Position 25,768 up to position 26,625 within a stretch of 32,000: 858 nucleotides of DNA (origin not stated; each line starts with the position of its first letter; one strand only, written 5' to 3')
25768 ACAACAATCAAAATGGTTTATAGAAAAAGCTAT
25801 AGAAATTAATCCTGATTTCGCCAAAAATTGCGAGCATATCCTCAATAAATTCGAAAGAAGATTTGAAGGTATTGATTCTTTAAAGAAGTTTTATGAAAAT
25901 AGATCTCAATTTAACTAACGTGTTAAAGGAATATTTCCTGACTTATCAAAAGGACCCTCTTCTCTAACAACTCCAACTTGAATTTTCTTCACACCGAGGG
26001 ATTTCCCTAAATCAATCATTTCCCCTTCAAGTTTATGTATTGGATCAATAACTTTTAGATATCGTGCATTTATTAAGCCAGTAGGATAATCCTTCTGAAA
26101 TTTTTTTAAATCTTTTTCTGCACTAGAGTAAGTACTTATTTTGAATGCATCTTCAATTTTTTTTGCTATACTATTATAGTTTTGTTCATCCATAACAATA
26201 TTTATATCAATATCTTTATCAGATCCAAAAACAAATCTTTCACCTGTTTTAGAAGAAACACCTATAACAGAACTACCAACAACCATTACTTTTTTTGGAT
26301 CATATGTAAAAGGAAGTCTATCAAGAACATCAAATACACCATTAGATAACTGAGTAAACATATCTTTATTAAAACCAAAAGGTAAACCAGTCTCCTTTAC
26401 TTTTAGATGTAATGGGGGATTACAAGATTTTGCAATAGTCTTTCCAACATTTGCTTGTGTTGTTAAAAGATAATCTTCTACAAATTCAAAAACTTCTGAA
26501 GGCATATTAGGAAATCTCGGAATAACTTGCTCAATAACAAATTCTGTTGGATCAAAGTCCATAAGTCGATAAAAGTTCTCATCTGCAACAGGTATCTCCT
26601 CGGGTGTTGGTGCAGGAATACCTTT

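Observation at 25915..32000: Giant (more than 2,027 aa) mosaic protein: beta-sandwich repeats, dockerin, Cys/Asp repeats, membrane anchor and a large C-terminal region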

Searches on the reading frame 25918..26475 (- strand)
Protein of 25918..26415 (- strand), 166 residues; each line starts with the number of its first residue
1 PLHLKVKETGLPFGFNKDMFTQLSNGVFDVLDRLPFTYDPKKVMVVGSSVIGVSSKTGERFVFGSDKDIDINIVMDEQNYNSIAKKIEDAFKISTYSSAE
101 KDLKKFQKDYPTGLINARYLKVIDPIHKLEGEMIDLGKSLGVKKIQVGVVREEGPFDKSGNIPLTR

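Call 36: search_solved_structures(query=A1, max_evalue=10, show_alignments=3)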
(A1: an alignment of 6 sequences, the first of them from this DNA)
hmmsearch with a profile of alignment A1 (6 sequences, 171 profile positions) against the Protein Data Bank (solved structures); distinct sequences matched with E-value up to 10: 8.
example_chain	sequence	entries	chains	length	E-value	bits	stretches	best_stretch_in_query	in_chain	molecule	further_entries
7r7c_J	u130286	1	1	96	0.00014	25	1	62-127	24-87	rRNA-processing protein EBP2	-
10zy_m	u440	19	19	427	0.0006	22.9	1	63-154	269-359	rRNA-processing protein EBP2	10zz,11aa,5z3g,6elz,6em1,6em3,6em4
3k4x_A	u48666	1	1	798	0.093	15.8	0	13-64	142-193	Proliferating cell nuclear antigen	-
5x1e_B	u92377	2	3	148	0.77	12.8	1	127-160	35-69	IcmW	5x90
5x90_F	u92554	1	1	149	0.78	12.8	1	127-160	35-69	IcmW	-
5xnb_C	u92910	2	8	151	0.79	12.7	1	127-160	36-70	IcmW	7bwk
6qh1_A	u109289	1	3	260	0.84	12.6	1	13-78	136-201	Proliferating cell nuclear antigen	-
3l76_A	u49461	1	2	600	1.4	11.9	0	26-77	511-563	Aspartokinase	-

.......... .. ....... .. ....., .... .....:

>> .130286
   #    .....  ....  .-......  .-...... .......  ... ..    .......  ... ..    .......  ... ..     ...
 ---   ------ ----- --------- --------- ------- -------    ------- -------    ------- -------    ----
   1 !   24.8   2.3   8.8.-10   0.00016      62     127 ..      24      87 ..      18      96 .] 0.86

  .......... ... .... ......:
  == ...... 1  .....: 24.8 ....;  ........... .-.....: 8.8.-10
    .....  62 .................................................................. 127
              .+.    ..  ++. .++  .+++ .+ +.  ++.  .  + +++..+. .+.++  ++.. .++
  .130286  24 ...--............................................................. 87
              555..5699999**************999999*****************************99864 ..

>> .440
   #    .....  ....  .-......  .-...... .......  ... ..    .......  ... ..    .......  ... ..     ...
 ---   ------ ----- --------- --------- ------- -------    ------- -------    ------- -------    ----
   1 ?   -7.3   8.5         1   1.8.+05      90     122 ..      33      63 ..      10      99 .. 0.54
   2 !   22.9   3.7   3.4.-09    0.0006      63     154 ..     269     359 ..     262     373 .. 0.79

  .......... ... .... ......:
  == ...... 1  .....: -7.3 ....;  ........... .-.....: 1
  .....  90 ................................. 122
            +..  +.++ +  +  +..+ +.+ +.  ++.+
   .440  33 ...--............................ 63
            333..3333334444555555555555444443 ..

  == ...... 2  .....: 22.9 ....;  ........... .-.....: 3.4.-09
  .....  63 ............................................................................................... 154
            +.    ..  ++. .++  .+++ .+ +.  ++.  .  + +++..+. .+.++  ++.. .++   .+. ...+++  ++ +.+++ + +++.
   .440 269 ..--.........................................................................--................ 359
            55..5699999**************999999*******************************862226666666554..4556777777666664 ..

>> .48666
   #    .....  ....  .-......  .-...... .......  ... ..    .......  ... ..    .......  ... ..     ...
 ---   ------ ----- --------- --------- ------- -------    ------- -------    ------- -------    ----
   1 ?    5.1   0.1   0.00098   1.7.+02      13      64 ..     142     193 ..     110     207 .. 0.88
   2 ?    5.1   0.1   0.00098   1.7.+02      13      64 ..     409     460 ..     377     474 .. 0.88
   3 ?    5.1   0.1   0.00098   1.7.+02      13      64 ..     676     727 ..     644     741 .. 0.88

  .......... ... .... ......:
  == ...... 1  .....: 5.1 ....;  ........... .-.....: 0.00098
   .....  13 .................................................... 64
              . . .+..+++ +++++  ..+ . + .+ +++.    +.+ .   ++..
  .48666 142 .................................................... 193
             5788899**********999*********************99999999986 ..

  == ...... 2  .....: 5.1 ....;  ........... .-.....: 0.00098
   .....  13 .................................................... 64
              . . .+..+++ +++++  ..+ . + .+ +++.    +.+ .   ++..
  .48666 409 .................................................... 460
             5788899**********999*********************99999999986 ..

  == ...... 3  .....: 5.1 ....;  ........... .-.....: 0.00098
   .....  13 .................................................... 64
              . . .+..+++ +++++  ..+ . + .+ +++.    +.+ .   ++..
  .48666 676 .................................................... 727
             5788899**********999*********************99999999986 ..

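Call 37: find_homologous_proteins(query=A1, max_evalue=0.001)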
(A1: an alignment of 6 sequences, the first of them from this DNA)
Query A1 (6 sequences) (186 aa, profile of the alignment): 2 proteins with E <= 0.001 among 3029 candidates.
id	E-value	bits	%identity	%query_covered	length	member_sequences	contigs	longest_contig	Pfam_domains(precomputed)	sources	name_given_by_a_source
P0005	2.1e-59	218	25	98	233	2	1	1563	-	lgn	-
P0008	4.4e-30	123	26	69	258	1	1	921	-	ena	-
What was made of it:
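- Tried and rejected: With the tail profile it returned only P0005 and P0008 (call 37).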

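Call 39: search_protein_families(library=pfam, proteins=[P0008], max_evalue=0.1)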
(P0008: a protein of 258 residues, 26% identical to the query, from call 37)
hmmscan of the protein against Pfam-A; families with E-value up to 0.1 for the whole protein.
P0008 (258 aa): 0 families

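Call 46: predict_structure(alignment_id=A1)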
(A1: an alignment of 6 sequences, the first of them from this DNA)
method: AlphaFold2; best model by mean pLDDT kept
length: 186 residues; sequences in the alignment: 6
mean_pLDDT: 84.0   pTM: 0.77
mean pLDDT of the five models: 84.0, 82.6, 82.0, 81.9, 81.5
residues with pLDDT >= 90: 118; 70-90: 37; 50-70: 9; < 50: 22
segments of 3 or more residues with pLDDT < 50: 1-21
pLDDT, mean of each block of 10 residues (from residue 1): 31 36 60 92 96 94 92 85 92 95 96 91 95 93 92 96 96 81 84
secondary structure, 60 per line:
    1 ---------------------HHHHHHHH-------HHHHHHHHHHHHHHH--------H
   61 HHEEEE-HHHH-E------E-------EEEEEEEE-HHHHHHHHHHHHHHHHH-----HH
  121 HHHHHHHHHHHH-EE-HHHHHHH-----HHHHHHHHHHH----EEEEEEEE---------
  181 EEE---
elements in order: H22-29 H37-51 E63-66 H68-71 E88-95 H97-113 H119-132 H137-143 H149-159 E164-171 E181-183
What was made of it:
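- On Pol-beta superfamily nucleotidyltransferase: Strands at 63-66 and 88-95 in the pLDDT 84 model (call 46).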

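Call 48: fold_search(model_id=the predicted structure, library=pdb)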
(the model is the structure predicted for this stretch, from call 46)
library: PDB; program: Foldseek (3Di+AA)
matches with E <= 10: 94; with E <= 0.001: 0
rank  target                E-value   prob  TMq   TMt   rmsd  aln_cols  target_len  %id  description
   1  7to3_C                2.7e-01  0.11  0.22  0.14  10.9       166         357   13  Structure of Enterobacter cloacae Cap2-CdnD02 2:2 complex (released 2023-01-11)
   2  6lbk_B                3.9e-01  0.07  0.20  0.13  10.9       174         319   10  Structure of rat GLD-2 (Terminal nucleotidyltransferase 2, TENT2) (released 2020-07-22)
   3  5w0n_C                4.7e-01  0.03  0.15  0.09  14.7       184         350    9  Structure of human TUT7 catalytic module (CM) in complex with UMPNPP and U2 RNA (released 2017-06-28)
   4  7d4s                  7.8e-01  0.06  0.22  0.14  11.7       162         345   15  apo-form cyclic trinucleotide synthase CdnD (released 2021-03-17)
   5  3ova_A                8.8e-01  0.08  0.23  0.12   9.0       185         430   13  How the CCA-adding Enzyme Selects Adenine over Cytosine in Position 76 of tRNA (released 2010-12-01)
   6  7d4o_A                8.8e-01  0.06  0.22  0.14  11.1       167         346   12  cyclic trinucleotide synthase CdnD in complex with ATP and ADP (released 2021-03-17)
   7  2crq_MODEL_1_A        1.0e+00  0.03  0.10  0.14  14.1        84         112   11  Solution structure of C-terminal domain of RIKEN cDNA 2810012L14 (released 2005-11-20)
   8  5w0m_B                1.0e+00  0.02  0.16  0.10  15.1       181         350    9  Structure of human TUT7 catalytic module (CM) in complex with U5 RNA (released 2017-06-28)
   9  6rxv_UV               1.1e+00  0.04  0.18  0.05  13.5       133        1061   20  Cryo-EM structure of the 90S pre-ribosome (Kre33-Noc4) from Chaetomium thermophilum, state B2 (released 2019-08-14)
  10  5w0m_C                1.1e+00  0.03  0.18  0.11  15.4       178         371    8  Structure of human TUT7 catalytic module (CM) in complex with U5 RNA (released 2017-06-28)
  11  7d4u                  1.2e+00  0.06  0.22  0.14  10.8       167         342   12  ATP complex with double mutant cyclic trinucleotide synthase CdnD (released 2021-03-17)
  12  7ljl_B                1.2e+00  0.05  0.20  0.13  11.1       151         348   14  Structure of the Enterobacter cloacae CD-NTase CdnD in complex with ATP (released 2021-06-02)
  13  9iwa_C                1.4e+00  0.04  0.18  0.05  15.8       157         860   15  Structure of apo AsfvPrimPol with dodecamer (released 2025-12-24)
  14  4qzd_A                1.4e+00  0.04  0.19  0.12  15.3       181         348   10  Mouse Tdt, F405A mutant, in complex with a DSB substrate, C-C base pair (released 2015-06-10)
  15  7agj_A                1.6e+00  0.03  0.14  0.05  14.9       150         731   11  Ribonucleotide Reductase R1 protein from Aquifex aeolicus (released 2021-10-06)
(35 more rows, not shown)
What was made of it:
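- On Pol-beta superfamily nucleotidyltransferase: By my count about 16 of the top 24 Foldseek PDB hits are NTases, but at E 0.27-3 and TM about 0.2 (call 48).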

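Call 67: search_protein_families(library=pfam, alignment_id=A1, max_evalue=10)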
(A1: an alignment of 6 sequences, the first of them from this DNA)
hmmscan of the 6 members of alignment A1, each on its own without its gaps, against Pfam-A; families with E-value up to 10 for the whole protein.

A. member 1, seq(186 aa): 0 families

B. families by the number of members that match (of 6 scanned): 1 family
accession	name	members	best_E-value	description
PF18765.7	Polbeta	1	0.042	Polymerase beta, Nucleotidyltransferase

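Call 69: fold_search(model_id=the predicted structure, library=viral)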
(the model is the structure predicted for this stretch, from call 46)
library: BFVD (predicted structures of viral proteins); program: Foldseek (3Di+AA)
matches with E <= 10: 139; with E <= 0.001: 0
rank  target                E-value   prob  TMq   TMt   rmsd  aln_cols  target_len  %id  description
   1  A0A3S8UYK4            3.1e-02  0.23  0.22  0.14  17.4       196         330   13  Ankyrin repeat protein [Megavirus baoshan]
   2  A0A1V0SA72            6.2e-02  0.08  0.14  0.08  19.1       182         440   13  Uncharacterized protein [Catovirus CTV1]
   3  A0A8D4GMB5            9.6e-02  0.30  0.27  0.24   9.6       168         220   11  (no name in the UniProt tables at hand)
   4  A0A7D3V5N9            1.2e-01  0.44  0.38  0.08  11.7       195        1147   17  Uncharacterized protein [Fadolivirus FV1/VV64]
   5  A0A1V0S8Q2            2.2e-01  0.12  0.20  0.14  10.0       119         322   13  Uncharacterized protein [Catovirus CTV1]
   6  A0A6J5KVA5            2.3e-01  0.23  0.29  0.35  12.1       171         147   10  Uncharacterized protein [uncultured Caudovirales phage]
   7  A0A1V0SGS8            2.3e-01  0.15  0.23  0.08   8.8       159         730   10  Uncharacterized protein [Hokovirus HKV1]
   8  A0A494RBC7            2.5e-01  0.06  0.13  0.16  16.0       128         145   14  (no name in the UniProt tables at hand)
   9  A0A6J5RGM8            3.4e-01  0.13  0.24  0.32   8.4       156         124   16  Uncharacterized protein [uncultured Caudovirales phage]
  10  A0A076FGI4            5.0e-01  0.05  0.12  0.12  15.1       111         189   14  Putative RNA polymerase subunit RPB5 [Aureococcus anophagefferens virus]
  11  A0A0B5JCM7            5.3e-01  0.08  0.23  0.08  10.3       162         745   14  Uncharacterized protein [Pandoravirus inopinatum]
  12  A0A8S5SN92            6.0e-01  0.12  0.22  0.36   7.2        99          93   12  Uncharacterized protein [Myoviridae sp. ctPoO4]
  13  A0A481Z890            6.0e-01  0.07  0.24  0.14   9.4       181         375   10  Uncharacterized protein (Fragment) [Pithovirus LCPAC202]
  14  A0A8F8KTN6            9.4e-01  0.06  0.23  0.12   9.7       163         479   13  Mitochondrial/bacterial CCA-adding enzyme [Clandestinovirus]
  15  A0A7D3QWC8            1.1e+00  0.06  0.27  0.19  11.3       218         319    8  LicD family protein [Fadolivirus FV1/VV64]
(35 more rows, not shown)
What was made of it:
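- Tried and rejected: Foldseek against viral models was uninformative (call 69).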

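Call 89: find_related_loci(query=A6, collection=metagenome_contigs, flank=10000)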
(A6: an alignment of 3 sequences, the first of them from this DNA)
Query A6 (157 aa) in metagenome_contigs; peptide patterns used: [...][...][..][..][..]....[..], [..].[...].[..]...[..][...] (x = any residue, [..] = any of these).
93 stretches matched a pattern, but none encodes a relative of the query by tblastn (E <= 1e-3).

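Call 93: search_protein_families(library=padloc, proteins=[window:25918-26415:-], max_evalue=1)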
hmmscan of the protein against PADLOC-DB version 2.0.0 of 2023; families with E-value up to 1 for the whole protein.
window:25918-26415:- (166 aa): 0 families

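Call 99: find_related_loci(query=A6, collection=viral_contigs, flank=10000)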
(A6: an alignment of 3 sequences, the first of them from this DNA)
Query A6 (157 aa) in viral_contigs; peptide patterns used: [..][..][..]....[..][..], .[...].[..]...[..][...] (x = any residue, [..] = any of these).
17 stretches matched a pattern, but none encodes a relative of the query by tblastn (E <= 1e-3).
